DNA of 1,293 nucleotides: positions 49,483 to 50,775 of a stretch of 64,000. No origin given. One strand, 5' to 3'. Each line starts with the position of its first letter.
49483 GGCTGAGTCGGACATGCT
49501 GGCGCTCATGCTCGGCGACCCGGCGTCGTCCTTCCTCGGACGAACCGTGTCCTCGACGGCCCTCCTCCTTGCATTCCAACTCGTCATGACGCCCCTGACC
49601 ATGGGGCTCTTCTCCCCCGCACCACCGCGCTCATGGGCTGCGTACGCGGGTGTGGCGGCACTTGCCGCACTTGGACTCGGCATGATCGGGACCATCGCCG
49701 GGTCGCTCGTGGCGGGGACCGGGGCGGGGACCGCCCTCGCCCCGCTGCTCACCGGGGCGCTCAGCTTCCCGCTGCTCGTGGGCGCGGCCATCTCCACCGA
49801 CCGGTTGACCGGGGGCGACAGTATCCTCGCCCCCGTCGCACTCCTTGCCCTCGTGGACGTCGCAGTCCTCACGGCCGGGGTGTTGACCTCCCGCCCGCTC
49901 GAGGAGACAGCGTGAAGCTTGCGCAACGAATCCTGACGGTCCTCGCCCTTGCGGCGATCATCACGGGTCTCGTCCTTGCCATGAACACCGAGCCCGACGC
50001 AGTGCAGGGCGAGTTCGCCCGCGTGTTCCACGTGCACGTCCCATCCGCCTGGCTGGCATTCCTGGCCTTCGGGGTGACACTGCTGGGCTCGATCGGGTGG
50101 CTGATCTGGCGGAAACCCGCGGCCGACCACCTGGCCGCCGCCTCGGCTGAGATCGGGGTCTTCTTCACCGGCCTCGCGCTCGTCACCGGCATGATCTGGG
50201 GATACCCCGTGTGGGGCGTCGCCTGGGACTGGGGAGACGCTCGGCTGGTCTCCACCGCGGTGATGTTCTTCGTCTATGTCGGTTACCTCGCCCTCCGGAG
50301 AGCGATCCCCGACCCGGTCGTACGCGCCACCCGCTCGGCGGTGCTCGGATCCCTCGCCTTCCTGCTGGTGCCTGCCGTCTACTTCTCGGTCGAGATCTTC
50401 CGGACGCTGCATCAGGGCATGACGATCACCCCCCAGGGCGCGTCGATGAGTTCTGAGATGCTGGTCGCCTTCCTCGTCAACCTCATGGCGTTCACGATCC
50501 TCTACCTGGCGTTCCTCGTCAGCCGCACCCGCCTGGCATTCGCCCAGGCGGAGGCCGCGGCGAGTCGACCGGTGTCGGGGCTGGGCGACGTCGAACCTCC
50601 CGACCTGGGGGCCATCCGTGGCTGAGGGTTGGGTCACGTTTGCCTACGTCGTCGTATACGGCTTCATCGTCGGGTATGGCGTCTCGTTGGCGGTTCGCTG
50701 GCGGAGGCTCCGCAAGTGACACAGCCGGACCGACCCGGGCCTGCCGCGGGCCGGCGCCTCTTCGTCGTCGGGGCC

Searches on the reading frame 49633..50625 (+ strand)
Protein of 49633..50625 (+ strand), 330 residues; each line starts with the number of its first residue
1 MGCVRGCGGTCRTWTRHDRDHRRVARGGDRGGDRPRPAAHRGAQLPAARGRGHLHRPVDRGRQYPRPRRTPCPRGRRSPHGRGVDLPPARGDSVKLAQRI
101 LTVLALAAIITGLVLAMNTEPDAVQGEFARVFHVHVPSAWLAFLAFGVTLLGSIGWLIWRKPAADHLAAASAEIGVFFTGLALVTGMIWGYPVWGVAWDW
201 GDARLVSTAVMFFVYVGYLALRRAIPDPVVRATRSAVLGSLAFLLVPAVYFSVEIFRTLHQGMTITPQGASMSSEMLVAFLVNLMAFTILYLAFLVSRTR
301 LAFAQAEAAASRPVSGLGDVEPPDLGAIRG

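Call 57: search_protein_families(library=pfam, proteins=[window:49633-50625:+], max_evalue=0.00001)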
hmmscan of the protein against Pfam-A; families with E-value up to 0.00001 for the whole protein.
window:49633-50625:+ (330 aa): 1 family
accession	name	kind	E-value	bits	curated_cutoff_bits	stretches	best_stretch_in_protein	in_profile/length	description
PF01578.25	Cytochrom_C_asm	-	1.9e-25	90.2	29.9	1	103-260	38-212/212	Cytochrome C assembly protein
